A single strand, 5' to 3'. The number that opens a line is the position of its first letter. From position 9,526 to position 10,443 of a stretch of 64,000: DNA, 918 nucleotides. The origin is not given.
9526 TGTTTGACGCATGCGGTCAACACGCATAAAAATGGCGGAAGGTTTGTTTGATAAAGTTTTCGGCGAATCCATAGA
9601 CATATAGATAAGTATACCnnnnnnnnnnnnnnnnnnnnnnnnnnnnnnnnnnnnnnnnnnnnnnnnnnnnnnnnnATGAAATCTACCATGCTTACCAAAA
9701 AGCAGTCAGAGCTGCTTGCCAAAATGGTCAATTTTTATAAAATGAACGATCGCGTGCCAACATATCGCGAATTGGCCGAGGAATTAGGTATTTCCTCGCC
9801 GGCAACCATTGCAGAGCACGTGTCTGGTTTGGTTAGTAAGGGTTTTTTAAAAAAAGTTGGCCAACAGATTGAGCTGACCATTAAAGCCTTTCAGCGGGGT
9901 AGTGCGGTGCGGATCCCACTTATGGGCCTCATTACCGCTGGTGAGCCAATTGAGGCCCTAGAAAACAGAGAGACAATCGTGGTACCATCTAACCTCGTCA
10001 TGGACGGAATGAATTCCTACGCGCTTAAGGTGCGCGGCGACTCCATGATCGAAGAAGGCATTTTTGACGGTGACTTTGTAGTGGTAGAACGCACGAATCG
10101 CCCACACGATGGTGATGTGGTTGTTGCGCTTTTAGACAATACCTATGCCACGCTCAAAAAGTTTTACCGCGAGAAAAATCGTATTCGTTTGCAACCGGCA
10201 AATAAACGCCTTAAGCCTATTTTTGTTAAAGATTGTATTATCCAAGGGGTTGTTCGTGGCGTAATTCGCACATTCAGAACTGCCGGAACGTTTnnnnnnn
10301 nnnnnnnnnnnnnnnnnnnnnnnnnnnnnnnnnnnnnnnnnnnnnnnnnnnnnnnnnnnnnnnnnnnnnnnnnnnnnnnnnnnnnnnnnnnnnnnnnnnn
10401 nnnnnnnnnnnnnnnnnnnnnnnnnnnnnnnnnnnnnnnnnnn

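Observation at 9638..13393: LexA-controlled cluster: lexA, RecD/Dda-like helicase, small acidic protein, Cas4-like Fe-S nuclease fused to an RNase H-like exonuclease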

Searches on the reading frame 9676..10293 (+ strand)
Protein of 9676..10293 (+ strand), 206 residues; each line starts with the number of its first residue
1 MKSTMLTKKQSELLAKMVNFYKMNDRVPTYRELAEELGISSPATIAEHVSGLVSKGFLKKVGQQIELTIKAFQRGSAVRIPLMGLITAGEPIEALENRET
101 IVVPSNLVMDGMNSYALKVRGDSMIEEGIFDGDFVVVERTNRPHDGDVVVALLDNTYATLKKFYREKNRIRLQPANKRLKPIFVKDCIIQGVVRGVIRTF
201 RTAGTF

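Call 7: search_protein_families(library=pfam, proteins=[window:9676-10293:+], max_evalue=0.01)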
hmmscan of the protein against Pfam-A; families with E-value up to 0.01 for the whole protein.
window:9676-10293:+ (206 aa): 5 families
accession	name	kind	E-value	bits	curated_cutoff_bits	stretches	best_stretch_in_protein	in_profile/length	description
PF00717.28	Peptidase_S24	-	6.6e-31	106.8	23.3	1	81-193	1-115/116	Peptidase S24-like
PF01726.22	LexA_DNA_bind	-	4.1e-10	39.7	23.7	1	4-59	2-57/65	LexA DNA binding domain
PF21984.2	DnaD_N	-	0.0015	19.1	27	1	6-64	14-71/101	DnaD N-terminal domain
PF13730.12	HTH_36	-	0.0034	17.6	25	1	28-58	26-55/55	Helix-turn-helix domain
PF13412.12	HTH_24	-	0.0083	16.1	21.9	0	29-58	19-47/48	Winged helix-turn-helix DNA-binding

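Call 8: search_protein_families(library=ncbifam, proteins=[window:9676-10293:+], max_evalue=0.01)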
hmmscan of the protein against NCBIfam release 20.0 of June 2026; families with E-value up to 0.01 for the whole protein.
window:9676-10293:+ (206 aa): 6 families
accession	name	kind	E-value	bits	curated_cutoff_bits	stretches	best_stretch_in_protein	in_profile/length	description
TIGR00498.1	lexA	equivalog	5e-46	156.9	110.95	1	5-200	3-202/203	transcriptional repressor LexA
NF007621.2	PRK10276.1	subfamily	9.3e-20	70.8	110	1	100-198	15-115/115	translesion error-prone DNA polymerase V autoproteolytic subunit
NF051876.1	transXXX_HumD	equivalog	0.00088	19.2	120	1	117-176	30-87/129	HumD family translesion DNA polymerase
NF006032.0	PRK08173.1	equivalog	0.0083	13.9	1058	0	11-73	493-554/863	DNA topoisomerase III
NF005829.0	PRK07726.1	subfamily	0.0091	14.7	597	0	10-73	483-546/669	DNA topoisomerase 3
NF040947.1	trans_reg_LysM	equivalog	0.0099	15.7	180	0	15-66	6-55/136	HTH-type transcriptional regulator LysM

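Call 16: find_homologous_proteins(query=window:9676-10293:+, max_evalue=1e-10)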
Query window:9676-10293:+ (206 aa): 7870 proteins with E <= 1e-10 among 8000 candidates; the best 120 are listed.
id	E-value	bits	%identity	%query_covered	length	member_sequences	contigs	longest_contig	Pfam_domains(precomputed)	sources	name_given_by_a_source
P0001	5.1e-128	443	100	100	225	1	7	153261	PF00717.29,PF01726.23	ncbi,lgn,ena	-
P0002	1.6e-111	389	86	100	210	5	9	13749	PF00717.29,PF01726.23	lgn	-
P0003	2.0e-111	388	84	100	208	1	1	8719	PF00717.29,PF01726.23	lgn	-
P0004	1.4e-110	386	84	100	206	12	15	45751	PF00717.29,PF01726.23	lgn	-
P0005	2.4e-110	385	86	99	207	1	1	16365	PF00717.29,PF01726.23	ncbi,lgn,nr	ncbi:MAG: transcriptional repressor LexA [Candidatus Magasanikbacteria bacterium]|nr:transcriptional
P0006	4.2e-110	384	84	100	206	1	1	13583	PF00717.29,PF01726.23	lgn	-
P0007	6.3e-110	384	84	100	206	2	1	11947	PF13412.13,PF00717.29,PF01726.23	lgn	-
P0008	9.3e-110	383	86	100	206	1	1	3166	PF00717.29,PF01726.23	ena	-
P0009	1.1e-109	383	86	98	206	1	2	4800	PF00717.29,PF01726.23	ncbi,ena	-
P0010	3.6e-109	381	84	100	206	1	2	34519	PF00717.29,PF01726.23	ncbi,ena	-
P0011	5.2e-109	381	83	100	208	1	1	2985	PF00717.29,PF01726.23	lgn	-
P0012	5.5e-109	380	83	100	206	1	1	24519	PF00717.29,PF01726.23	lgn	-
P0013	8.7e-107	373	82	100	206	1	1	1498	PF00717.29,PF01726.23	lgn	-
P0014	4.2e-101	355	86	90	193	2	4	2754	PF00717.29,PF01726.23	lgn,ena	-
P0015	1.9e-100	353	81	98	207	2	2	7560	PF00717.29,PF01726.23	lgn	-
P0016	5.3e-98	345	83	90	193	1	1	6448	PF00717.29,PF01726.23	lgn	-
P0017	2.2e-97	343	74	99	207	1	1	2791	PF00717.29,PF01726.23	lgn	-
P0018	5.6e-95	335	87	84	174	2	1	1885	PF00717.29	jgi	jgi:SOS regulatory protein LexA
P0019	9.4e-71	256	63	95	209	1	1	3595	PF00717.29,PF01726.23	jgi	jgi:repressor LexA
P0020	1.3e-70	255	58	100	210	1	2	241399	PF00717.29,PF01726.23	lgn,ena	-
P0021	2.0e-70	255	59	100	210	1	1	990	PF13412.13,PF13730.13,PF00717.29,PF01726.23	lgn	-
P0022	2.9e-70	254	62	95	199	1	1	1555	PF00717.29,PF01726.23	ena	-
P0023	6.0e-70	253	62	95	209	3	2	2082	PF00717.29,PF01726.23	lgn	-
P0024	4.2e-69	250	60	97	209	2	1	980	PF00717.29,PF01726.23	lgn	-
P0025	4.4e-69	250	60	97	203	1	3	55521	PF00717.29,PF01726.23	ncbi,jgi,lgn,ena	-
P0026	7.3e-69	250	61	96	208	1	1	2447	PF13412.13,PF13730.13,PF00717.29,PF01726.23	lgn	-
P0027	1.6e-68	248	61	95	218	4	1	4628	PF00717.29,PF01726.23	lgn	-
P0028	3.3e-68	247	61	96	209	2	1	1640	PF00717.29,PF01726.23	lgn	-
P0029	3.8e-68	247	57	100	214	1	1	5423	PF13412.13,PF13730.13,PF00717.29,PF01726.23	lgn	-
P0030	4.0e-68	247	60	97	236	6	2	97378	PF00717.29,PF01726.23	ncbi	-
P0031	4.4e-68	247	61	95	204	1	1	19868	PF00717.29,PF01726.23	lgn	-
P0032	5.0e-68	247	61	95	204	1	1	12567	PF00717.29,PF01726.23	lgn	-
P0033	6.0e-68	247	61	95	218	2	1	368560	PF00717.29,PF01726.23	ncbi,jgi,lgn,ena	ncbi:MAG: transcriptional repressor LexA [Patescibacteria group bacterium]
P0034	6.0e-68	247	59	96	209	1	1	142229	PF13412.13,PF13730.13,PF00717.29,PF01726.23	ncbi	-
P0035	6.2e-68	247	61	96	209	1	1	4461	PF00717.29,PF01726.23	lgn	-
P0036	9.4e-68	246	60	96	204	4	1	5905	PF00717.29,PF01726.23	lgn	-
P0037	1.3e-67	246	60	96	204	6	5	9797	PF00717.29,PF01726.23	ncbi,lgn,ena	-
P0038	1.4e-67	245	56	100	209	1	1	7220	PF00717.29,PF01726.23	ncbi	-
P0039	1.8e-67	245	59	95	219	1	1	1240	PF00717.29,PF01726.23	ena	-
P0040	1.9e-67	245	60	96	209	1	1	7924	PF00717.29,PF01726.23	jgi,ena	-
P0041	2.4e-67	245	59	95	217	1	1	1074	PF00717.29,PF01726.23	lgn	-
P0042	2.6e-67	245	59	97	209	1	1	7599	PF00717.29,PF01726.23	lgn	-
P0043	2.9e-67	244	58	98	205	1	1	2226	PF00717.29,PF01726.23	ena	-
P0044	4.0e-67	244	58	96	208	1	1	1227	PF00717.29,PF01726.23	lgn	-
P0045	4.1e-67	244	58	98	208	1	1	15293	PF00717.29,PF01726.23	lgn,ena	-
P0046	4.4e-67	244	57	96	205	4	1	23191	PF00717.29,PF12802.14,PF01726.23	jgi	jgi:repressor LexA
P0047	4.6e-67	244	60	96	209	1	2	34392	PF00717.29,PF01726.23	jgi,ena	-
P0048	4.7e-67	244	59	96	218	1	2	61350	PF13412.13,PF13730.13,PF00717.29,PF01726.23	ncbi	-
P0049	4.8e-67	244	61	95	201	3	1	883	PF00717.29,PF01726.23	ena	-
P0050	5.5e-67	244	58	98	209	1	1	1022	PF00717.29,PF12802.14,PF01726.23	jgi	-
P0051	5.9e-67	243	60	97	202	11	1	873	PF13412.13,PF13730.13,PF00717.29,PF01726.23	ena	-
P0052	6.0e-67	243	59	95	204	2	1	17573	PF00717.29,PF01726.23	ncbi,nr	ncbi:transcriptional repressor LexA [Candidatus Uhrbacteria bacterium]|nr:transcriptional repressor 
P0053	6.0e-67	243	59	95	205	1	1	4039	PF13412.13,PF25212.3,PF00717.29,PF01726.23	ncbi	-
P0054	6.1e-67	243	59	96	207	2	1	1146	PF13412.13,PF00717.29,PF01726.23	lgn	-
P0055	6.1e-67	243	58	98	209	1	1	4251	PF00717.29,PF01726.23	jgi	jgi:repressor LexA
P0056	6.6e-67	243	61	97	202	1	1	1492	PF13412.13,PF13730.13,PF00717.29,PF01726.23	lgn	-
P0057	7.2e-67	243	58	96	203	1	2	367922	PF08279.19,PF00717.29,PF01726.23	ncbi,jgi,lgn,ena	ncbi:MAG: transcriptional repressor LexA [Patescibacteria group bacterium]|jgi:repressor LexA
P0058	7.3e-67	243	59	95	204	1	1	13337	PF00717.29,PF01726.23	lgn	-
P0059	7.7e-67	243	58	96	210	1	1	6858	PF00717.29,PF01726.23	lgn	-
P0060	7.7e-67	243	59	96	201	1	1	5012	PF13730.13,PF00717.29,PF01726.23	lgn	-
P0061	8.0e-67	243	58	98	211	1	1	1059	PF13730.13,PF00717.29,PF01726.23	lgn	-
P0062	8.5e-67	243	57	95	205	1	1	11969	PF00717.29,PF01726.23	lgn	-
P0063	8.6e-67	243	56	100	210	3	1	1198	PF00717.29,PF01726.23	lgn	-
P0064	9.8e-67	243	59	96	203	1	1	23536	PF00717.29,PF01726.23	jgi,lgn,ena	-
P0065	9.9e-67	243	57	97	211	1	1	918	PF00717.29,PF01726.23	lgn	-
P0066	1.0e-66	243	57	96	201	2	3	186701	PF00717.29,PF01726.23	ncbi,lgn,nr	ncbi:transcriptional repressor LexA [Candidatus Uhrbacteria bacterium]|nr:transcriptional repressor 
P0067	1.0e-66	243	61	96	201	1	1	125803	PF00717.29,PF01726.23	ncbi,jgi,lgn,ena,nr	ncbi:transcriptional repressor LexA [Patescibacteria group bacterium]|nr:transcriptional repressor L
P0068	1.1e-66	243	57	96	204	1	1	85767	PF00717.29,PF01726.23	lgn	-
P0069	1.1e-66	243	60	96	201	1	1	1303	PF00717.29,PF01726.23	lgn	-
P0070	1.1e-66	242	55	100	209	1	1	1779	PF13730.13,PF00717.29,PF01726.23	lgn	-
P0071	1.2e-66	242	56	95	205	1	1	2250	PF00717.29,PF01726.23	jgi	jgi:repressor LexA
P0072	1.3e-66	242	60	98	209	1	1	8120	PF00717.29,PF01726.23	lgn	-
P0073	1.6e-66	242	58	95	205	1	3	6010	PF00717.29,PF01726.23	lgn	-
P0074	1.8e-66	242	59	96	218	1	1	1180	PF00717.29,PF01726.23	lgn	-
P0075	1.8e-66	242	58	96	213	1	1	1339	PF00717.29,PF01726.23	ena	-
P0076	1.9e-66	242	57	96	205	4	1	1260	PF00717.29,PF01726.23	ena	-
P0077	1.9e-66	242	59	96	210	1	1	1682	PF00717.29,PF01726.23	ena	-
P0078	2.0e-66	242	58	99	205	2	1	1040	PF13730.13,PF00717.29,PF01726.23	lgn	-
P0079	2.1e-66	242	58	95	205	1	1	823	PF13730.13,PF00717.29,PF01726.23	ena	-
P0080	2.1e-66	242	60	95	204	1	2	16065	PF00717.29,PF01726.23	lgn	-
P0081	2.2e-66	242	56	98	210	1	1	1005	PF00717.29,PF01726.23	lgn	-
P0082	2.6e-66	241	59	97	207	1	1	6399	PF00717.29,PF01726.23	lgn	-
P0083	2.6e-66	241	59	96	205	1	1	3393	PF00717.29,PF01726.23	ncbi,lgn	-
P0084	3.2e-66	241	57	96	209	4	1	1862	PF13730.13,PF00717.29,PF01726.23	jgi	jgi:repressor LexA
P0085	3.3e-66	241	61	95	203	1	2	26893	PF00717.29,PF01726.23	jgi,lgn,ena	-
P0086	3.5e-66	241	59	99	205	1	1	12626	PF13730.13,PF00717.29,PF01726.23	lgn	-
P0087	3.8e-66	241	59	95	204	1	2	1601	PF00717.29,PF01726.23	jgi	jgi:repressor LexA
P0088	4.2e-66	241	61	95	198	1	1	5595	PF13412.13,PF13730.13,PF00717.29,PF01726.23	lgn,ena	-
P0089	4.3e-66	241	56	98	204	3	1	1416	PF00717.29,PF01726.23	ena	-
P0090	4.4e-66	241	57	96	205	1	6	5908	PF00717.29,PF01726.23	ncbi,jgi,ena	-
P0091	4.6e-66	241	56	100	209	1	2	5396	PF00717.29,PF01726.23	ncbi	-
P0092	4.8e-66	240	56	96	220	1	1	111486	PF00717.29,PF01726.23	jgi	-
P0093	5.2e-66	240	59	96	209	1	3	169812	PF00717.29,PF01726.23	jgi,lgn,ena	-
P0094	5.4e-66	240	60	95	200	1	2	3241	PF00717.29,PF01726.23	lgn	-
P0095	5.5e-66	240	61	95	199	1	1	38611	PF00717.29,PF01726.23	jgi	jgi:repressor LexA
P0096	5.8e-66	240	54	98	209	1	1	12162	PF00717.29,PF01726.23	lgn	-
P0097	5.9e-66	240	59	97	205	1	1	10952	PF00717.29,PF01726.23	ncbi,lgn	-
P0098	6.1e-66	240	56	99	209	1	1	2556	PF13412.13,PF13730.13,PF00717.29,PF01726.23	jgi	-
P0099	6.4e-66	240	59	95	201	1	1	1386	PF00717.29,PF01726.23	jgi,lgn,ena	-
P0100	7.0e-66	240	57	96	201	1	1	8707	PF00717.29,PF01726.23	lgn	-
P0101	8.0e-66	240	57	96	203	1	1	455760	PF00717.29,PF01726.23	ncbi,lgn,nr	ncbi:MAG: transcriptional repressor LexA [Patescibacteria group bacterium]|nr:transcriptional repres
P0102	8.2e-66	240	59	98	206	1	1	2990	PF00717.29,PF01726.23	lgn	-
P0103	9.2e-66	240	60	97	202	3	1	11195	PF13412.13,PF13730.13,PF00717.29,PF01726.23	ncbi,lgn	-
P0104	1.0e-65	239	60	95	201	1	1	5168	PF00717.29,PF01726.23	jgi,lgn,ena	-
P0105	1.3e-65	239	55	97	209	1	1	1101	PF13412.13,PF13730.13,PF00717.29,PF01726.23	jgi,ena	-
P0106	1.3e-65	239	58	96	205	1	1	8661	PF00717.29,PF01726.23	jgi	jgi:repressor LexA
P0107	1.6e-65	239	60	95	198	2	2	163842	PF13730.13,PF00717.29,PF01726.23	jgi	jgi:repressor LexA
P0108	1.6e-65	239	57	96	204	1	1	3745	PF00717.29,PF01726.23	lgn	-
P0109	1.7e-65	239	56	100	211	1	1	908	PF00717.29,PF01726.23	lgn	-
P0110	1.8e-65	239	55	95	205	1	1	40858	PF00717.29,PF01726.23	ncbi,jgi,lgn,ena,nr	ncbi:transcriptional repressor LexA [Patescibacteria group bacterium]|nr:transcriptional repressor L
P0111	1.8e-65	239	57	96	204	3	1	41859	PF08279.19,PF00717.29,PF01726.23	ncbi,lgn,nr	ncbi:MAG: transcriptional repressor LexA [Candidatus Komeilibacteria bacterium]|nr:transcriptional r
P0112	1.9e-65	238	59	95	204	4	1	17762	PF00717.29,PF01726.23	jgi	jgi:repressor LexA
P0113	2.0e-65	238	58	96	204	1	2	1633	PF08279.19,PF00717.29,PF01726.23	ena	-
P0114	2.0e-65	238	58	96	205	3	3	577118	PF00717.29,PF01726.23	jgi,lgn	jgi:repressor LexA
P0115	2.0e-65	238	59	96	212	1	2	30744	PF00717.29,PF01726.23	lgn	-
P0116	2.1e-65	238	56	96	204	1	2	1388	PF00717.29,PF01726.23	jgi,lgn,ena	-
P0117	2.1e-65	238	57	98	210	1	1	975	PF13730.13,PF00717.29,PF01726.23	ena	-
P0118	2.2e-65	238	58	95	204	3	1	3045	PF00717.29,PF01726.23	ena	-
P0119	2.2e-65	238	60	95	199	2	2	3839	PF00717.29,PF01726.23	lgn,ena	-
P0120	2.2e-65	238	59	96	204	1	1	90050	PF00717.29,PF12802.14,PF01726.23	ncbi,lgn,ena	-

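Call 18: find_related_loci(query=window:9676-10293:+, collection=genome_contigs, flank=6000)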
Query window:9676-10293:+ (206 aa) in genome_contigs; peptide patterns used: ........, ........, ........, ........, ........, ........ (x = any residue, [..] = any of these).
523 stretches matched a pattern; 358 encode a relative of the query (tblastn E <= 1e-3); the best 80 are kept; 80 distinct loci.
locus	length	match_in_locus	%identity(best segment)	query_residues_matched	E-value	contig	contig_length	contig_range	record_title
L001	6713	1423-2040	84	1-206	2e-120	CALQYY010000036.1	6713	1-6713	MAG: Candidatus Magasanikbacteria bacterium isolate MiH-14oct19-207 genome assembly, contig: MiH-14oct19-C25341, whole g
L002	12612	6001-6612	86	3-206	3e-119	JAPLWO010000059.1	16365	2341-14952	MAG: Candidatus Magasanikiibacteriota bacterium isolate LacPavin_0920_WC57_MAG_45_8 LacPavin_0920_WC57_scaffold_1251308,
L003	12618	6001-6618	84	1-206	4e-118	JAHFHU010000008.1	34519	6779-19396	MAG: Candidatus Magasanikiibacteriota bacterium isolate nzgw346 NODE_1628_length_34520_cov_4.327277, whole genome shotgu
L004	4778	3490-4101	83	3-206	5e-118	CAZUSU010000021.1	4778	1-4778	MAG TPA_asm: uncultured Gammaproteobacteria bacterium isolate binchicken_co203_643 genome assembly, contig: k141_2641532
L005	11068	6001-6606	84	1-202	2e-115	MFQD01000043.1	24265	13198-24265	MAG: Candidatus Magasanikbacteria bacterium RIFCSPHIGHO2_02_FULL_50_9b rifcsphigho2_02_scaffold_8733, whole genome shotg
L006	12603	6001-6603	60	6-202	1e-76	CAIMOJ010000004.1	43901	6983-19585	Candidatus Uhrbacteria bacterium isolate LJ_bin-4636 genome assembly, contig: bin-4636:04/76, whole genome shotgun seque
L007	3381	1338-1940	60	6-202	5e-77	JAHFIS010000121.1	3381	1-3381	MAG: Candidatus Uhrbacteria bacterium isolate nzgw368 NODE_150900_length_3382_cov_2.194726, whole genome shotgun sequenc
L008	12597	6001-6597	57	6-203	5e-76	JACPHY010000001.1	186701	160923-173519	MAG: Candidatus Uhrbacteria bacterium isolate NC_groundwater_426_Ag_B-0.1um_60_32 GD18-4_B1_scaffold_79529, whole genome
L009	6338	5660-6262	60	6-202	4e-76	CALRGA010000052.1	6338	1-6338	MAG: Candidatus Uhrbacteria bacterium RIFOXYB12_FULL_58_10 isolate AH-03may19-8 genome assembly, contig: AH-03may19-C264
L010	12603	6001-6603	60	6-202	7e-76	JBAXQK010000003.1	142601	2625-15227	MAG: Candidatus Uhrbacteria bacterium isolate ELA555 MAG555_3, whole genome shotgun sequence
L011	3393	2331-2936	59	4-201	1e-75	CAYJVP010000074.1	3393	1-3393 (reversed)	MAG TPA_asm: uncultured Gammaproteobacteria bacterium isolate ERP125453_co1_234 genome assembly, contig: NODE_40396_leng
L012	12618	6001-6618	58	2-203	6e-75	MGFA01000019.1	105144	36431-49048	MAG: Candidatus Uhrbacteria bacterium RIFOXYB12_FULL_58_10 rifoxyb3_full_scaffold_39, whole genome shotgun sequence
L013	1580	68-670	57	6-202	2e-78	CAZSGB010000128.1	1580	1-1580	MAG TPA_asm: uncultured Gammaproteobacteria bacterium isolate SRP118108_co4_507 genome assembly, contig: NODE_124144_len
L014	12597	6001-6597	55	6-200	2e-74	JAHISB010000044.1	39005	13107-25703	MAG: Patescibacteria group bacterium isolate MM_PC_MetaG.mb.153 MM_PC_MetaG.mb.153_k141_1526783, whole genome shotgun se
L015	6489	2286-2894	59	5-203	9e-74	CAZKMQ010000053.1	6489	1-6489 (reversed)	MAG TPA_asm: uncultured Gammaproteobacteria bacterium isolate SRP200020_co3_324 genome assembly, contig: NODE_16609_leng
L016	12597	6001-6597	57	6-200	8e-74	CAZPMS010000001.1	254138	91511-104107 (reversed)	MAG TPA_asm: uncultured Gammaproteobacteria bacterium isolate SRP200020_co3_238 genome assembly, contig: NODE_14_length_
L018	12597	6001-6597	58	6-200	2e-73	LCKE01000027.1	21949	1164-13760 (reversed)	MAG: Parcubacteria group bacterium GW2011_GWF2_45_11 UW91_C0027, whole genome shotgun sequence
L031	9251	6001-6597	54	6-200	3e-70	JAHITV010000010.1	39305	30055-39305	MAG: Patescibacteria group bacterium isolate MM_PC_MetaG.mb.225 MM_PC_MetaG.mb.225_k141_515444, whole genome shotgun seq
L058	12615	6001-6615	45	4-200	5e-50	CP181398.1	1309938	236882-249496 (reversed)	MAG: Candidatus Kerfeldbacteria bacterium isolate MKparc4 chromosome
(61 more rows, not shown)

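Call 73: search_protein_families(library=pfam, proteins=[L058:6836-8041:+, L016:7384-8607:+, L010:7334-8545:+, L018:7099-8301:+, L031:7840-9066:+, L010:5569-5940:+, L058:5162-5953:-], max_evalue=0.00001)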
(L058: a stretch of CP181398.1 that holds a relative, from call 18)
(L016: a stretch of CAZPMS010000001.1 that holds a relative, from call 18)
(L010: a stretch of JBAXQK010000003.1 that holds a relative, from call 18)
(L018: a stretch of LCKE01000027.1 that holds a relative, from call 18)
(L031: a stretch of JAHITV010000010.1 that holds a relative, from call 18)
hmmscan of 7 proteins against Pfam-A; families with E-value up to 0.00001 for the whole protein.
L058:6836-8041:+ (402 aa): 2 families
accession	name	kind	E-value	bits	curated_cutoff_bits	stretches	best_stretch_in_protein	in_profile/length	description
PF00817.25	IMS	-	3.1e-42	144.4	23.2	1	24-168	3-147/148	impB/mucB/samB family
PF11799.13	IMS_C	-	1.4e-09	38.8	20.7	1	255-352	1-96/109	impB/mucB/samB family C-terminal domain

L016:7384-8607:+ (408 aa): 2 families
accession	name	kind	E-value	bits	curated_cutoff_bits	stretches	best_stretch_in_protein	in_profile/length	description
PF00817.25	IMS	-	1.5e-40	138.9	23.2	1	13-162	1-148/148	impB/mucB/samB family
PF11799.13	IMS_C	-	5.9e-12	46.4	20.7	1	251-358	1-108/109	impB/mucB/samB family C-terminal domain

L010:7334-8545:+ (404 aa): 3 families
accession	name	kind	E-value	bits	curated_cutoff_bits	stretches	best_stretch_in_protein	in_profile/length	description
PF00817.25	IMS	-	6.5e-42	143.4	23.2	1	8-157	1-148/148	impB/mucB/samB family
PF11799.13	IMS_C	-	4.4e-24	85.4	20.7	1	244-348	1-101/109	impB/mucB/samB family C-terminal domain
PF21999.2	IMS_HHH_1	-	4.3e-06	27.5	27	0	182-232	1-52/53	DNA polymerase-iota, thumb domain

L018:7099-8301:+ (401 aa): 2 families
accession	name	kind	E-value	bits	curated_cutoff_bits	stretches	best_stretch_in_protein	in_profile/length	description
PF00817.25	IMS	-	1.8e-43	148.4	23.2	1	8-157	1-148/148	impB/mucB/samB family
PF11799.13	IMS_C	-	3.2e-10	40.9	20.7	1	246-347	1-101/109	impB/mucB/samB family C-terminal domain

L031:7840-9066:+ (409 aa): 1 family
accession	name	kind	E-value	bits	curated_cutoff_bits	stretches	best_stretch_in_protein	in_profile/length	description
PF18915.5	DUF5667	-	6e-08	33.4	27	1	88-190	3-98/99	Domain of unknown function (DUF5667)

L010:5569-5940:+ (124 aa): 1 family
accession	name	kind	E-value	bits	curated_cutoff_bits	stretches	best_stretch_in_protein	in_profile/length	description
PF05635.17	23S_rRNA_IVP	-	6e-38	129.8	33.8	1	8-107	1-100/106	23S rRNA-intervening sequence protein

L058:5162-5953:- (264 aa): 0 families
